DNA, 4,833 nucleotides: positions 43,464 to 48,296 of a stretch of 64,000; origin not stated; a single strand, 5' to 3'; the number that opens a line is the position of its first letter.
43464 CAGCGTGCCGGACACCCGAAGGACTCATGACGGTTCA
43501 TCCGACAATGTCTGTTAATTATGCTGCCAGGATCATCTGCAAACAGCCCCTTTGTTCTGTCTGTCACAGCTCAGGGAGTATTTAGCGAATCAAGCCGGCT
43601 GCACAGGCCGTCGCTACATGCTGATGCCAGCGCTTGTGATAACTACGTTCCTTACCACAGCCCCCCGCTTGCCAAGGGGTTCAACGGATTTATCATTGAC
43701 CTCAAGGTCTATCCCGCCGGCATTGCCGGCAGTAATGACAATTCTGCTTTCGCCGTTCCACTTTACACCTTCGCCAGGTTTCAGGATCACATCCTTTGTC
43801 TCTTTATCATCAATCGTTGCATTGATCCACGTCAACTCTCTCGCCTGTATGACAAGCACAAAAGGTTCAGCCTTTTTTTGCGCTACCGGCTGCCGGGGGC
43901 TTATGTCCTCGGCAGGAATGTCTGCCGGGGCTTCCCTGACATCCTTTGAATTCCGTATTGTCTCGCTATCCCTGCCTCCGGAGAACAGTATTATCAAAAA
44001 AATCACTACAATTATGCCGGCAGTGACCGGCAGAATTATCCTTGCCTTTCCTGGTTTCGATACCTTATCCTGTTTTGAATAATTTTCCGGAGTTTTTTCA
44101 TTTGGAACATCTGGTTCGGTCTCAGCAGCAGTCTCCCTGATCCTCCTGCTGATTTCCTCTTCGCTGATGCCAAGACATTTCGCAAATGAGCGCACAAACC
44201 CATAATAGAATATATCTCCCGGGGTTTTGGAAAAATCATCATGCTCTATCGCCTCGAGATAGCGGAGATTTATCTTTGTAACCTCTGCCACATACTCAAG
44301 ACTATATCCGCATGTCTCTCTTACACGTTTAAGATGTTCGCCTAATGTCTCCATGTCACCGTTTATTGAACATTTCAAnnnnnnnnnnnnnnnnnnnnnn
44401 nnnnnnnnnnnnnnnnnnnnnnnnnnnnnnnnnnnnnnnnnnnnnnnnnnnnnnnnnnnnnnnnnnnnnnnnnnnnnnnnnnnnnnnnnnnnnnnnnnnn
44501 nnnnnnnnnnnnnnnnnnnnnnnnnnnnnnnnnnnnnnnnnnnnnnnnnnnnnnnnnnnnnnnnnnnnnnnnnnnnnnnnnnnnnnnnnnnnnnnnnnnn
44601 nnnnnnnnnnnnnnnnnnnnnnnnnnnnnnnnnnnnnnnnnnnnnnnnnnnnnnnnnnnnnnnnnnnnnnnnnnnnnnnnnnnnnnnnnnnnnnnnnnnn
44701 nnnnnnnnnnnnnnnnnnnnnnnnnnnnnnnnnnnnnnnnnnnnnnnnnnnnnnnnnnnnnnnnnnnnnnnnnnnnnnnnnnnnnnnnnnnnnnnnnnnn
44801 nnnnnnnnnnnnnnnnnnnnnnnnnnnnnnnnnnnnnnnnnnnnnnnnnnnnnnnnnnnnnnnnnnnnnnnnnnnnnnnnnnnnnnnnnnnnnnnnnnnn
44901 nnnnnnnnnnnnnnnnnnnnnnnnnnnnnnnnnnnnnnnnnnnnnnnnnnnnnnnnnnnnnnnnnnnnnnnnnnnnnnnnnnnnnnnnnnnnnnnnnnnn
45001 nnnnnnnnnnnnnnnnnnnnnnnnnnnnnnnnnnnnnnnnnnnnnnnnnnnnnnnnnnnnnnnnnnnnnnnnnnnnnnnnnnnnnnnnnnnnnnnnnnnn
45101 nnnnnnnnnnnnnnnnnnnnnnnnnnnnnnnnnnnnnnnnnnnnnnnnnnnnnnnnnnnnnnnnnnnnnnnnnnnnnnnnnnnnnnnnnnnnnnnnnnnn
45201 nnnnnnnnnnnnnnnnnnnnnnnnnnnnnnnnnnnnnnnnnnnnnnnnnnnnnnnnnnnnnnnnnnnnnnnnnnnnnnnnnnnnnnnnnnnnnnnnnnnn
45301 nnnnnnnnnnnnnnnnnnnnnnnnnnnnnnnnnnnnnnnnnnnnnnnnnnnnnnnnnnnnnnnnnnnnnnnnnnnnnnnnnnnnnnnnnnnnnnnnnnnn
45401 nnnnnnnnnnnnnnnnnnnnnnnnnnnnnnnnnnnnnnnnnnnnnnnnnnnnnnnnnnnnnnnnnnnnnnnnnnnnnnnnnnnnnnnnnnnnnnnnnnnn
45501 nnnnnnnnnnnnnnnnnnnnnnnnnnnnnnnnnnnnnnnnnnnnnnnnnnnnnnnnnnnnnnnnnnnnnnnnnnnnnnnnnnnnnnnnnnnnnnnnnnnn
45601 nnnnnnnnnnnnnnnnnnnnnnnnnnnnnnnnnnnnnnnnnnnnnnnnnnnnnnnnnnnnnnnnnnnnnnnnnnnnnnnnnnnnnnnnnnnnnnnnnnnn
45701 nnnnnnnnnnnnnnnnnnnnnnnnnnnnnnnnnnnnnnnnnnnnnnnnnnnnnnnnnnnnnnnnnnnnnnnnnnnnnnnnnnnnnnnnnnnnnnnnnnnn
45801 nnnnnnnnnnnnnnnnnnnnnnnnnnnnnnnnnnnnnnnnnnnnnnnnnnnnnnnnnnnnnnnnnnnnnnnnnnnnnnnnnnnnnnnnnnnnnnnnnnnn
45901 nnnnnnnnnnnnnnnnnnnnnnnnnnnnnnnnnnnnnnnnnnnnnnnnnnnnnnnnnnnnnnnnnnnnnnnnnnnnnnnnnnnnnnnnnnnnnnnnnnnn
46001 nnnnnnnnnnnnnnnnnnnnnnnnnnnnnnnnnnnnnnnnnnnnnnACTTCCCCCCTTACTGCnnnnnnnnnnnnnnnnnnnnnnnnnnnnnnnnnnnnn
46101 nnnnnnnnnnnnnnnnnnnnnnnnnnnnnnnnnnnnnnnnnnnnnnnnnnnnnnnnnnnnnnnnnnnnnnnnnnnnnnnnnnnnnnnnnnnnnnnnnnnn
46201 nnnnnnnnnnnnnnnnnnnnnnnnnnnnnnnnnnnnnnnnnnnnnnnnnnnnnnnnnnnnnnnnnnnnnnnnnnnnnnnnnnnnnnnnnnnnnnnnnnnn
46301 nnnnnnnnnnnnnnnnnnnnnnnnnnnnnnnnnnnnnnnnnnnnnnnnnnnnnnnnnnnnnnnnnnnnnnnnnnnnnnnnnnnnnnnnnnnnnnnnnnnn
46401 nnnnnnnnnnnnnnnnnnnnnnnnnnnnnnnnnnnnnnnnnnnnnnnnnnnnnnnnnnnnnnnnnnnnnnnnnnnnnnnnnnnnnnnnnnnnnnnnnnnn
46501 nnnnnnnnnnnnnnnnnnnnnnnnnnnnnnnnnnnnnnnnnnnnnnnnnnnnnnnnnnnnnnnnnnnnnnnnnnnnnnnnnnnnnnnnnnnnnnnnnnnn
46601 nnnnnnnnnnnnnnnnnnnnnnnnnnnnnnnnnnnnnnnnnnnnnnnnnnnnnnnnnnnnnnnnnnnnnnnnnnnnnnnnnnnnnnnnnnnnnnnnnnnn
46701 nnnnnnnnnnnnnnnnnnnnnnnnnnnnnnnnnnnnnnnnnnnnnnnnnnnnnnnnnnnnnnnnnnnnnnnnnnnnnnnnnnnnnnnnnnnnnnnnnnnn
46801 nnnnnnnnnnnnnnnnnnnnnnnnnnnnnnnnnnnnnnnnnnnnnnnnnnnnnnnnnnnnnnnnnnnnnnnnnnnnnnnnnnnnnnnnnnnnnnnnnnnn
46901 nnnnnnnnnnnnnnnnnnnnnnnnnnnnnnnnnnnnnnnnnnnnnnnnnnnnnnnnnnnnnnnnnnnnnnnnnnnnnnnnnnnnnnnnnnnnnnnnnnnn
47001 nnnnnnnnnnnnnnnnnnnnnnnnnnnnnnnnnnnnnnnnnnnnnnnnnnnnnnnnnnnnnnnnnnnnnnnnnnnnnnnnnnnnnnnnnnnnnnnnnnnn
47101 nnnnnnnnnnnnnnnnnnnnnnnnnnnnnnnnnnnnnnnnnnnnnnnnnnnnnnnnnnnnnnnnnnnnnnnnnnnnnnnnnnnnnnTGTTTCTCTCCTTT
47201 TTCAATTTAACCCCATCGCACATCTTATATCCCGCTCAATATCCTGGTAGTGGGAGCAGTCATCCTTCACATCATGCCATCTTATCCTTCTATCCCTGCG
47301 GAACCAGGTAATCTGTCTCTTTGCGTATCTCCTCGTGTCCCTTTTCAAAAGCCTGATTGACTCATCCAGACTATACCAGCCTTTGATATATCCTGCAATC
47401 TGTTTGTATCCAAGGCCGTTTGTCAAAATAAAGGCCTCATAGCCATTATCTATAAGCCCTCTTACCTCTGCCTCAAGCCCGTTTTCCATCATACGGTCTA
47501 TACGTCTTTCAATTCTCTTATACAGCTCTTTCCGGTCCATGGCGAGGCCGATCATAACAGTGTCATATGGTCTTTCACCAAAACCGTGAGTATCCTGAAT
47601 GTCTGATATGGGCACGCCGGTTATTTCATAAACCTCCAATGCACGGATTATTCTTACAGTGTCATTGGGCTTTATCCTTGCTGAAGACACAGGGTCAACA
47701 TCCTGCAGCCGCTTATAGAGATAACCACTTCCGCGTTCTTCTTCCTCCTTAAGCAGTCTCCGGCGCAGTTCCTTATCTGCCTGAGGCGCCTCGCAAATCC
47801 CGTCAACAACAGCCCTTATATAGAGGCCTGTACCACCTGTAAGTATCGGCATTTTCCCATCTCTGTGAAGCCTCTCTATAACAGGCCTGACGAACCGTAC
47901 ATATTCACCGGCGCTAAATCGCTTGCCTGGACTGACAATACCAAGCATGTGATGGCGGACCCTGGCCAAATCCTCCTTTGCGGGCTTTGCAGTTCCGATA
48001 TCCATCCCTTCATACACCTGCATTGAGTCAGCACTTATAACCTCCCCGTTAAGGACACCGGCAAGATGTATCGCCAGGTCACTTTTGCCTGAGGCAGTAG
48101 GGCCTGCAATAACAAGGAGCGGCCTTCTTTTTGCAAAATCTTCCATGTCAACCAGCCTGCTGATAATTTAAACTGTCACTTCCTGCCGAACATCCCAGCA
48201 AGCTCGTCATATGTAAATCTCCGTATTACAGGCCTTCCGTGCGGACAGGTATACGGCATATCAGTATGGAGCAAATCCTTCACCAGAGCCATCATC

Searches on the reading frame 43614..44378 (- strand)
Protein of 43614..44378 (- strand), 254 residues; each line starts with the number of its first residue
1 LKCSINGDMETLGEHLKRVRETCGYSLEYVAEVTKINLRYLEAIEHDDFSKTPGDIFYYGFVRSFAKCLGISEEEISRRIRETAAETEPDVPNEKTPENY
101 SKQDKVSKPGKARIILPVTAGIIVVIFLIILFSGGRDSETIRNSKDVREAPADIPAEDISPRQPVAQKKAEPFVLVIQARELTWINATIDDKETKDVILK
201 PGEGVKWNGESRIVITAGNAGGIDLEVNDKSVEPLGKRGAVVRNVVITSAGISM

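Call 39: search_protein_families(library=pfam, proteins=[window:43614-44378:-], max_evalue=0.0001)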
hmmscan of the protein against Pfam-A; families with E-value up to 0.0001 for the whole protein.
window:43614-44378:- (254 aa): 3 families
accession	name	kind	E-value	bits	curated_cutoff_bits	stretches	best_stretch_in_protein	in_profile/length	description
PF13413.12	HTH_25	-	2.6e-19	69.2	24.6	1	16-76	2-62/62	Helix-turn-helix domain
PF13464.11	RodZ_C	-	3.2e-13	49.9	23.9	1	176-245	1-71/72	RodZ C-terminal domain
PF12844.13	HTH_19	-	6e-06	26.5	30.2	1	13-76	1-58/64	Helix-turn-helix domain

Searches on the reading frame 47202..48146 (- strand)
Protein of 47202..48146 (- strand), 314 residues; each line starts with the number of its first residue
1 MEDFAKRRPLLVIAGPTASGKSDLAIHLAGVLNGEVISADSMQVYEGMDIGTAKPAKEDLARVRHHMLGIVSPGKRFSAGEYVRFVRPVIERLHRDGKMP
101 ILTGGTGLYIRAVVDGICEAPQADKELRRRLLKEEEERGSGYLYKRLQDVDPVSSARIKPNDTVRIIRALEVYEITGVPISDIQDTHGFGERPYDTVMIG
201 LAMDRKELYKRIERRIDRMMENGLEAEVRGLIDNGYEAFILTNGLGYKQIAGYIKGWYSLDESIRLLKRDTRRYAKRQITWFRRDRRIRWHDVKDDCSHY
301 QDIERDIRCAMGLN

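Call 39: search_protein_families(library=pfam, proteins=[window:47202-48146:-], max_evalue=0.0001)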
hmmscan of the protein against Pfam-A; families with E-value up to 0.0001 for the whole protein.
window:47202-48146:- (314 aa): 2 families
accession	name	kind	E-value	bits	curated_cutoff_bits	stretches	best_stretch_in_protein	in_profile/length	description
PF01715.23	IPPT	-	2.3e-86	289.9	23.6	1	43-285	1-243/243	IPP transferase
PF01745.22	IPT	-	5.2e-08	33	20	1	11-106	4-99/233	Isopentenyl transferase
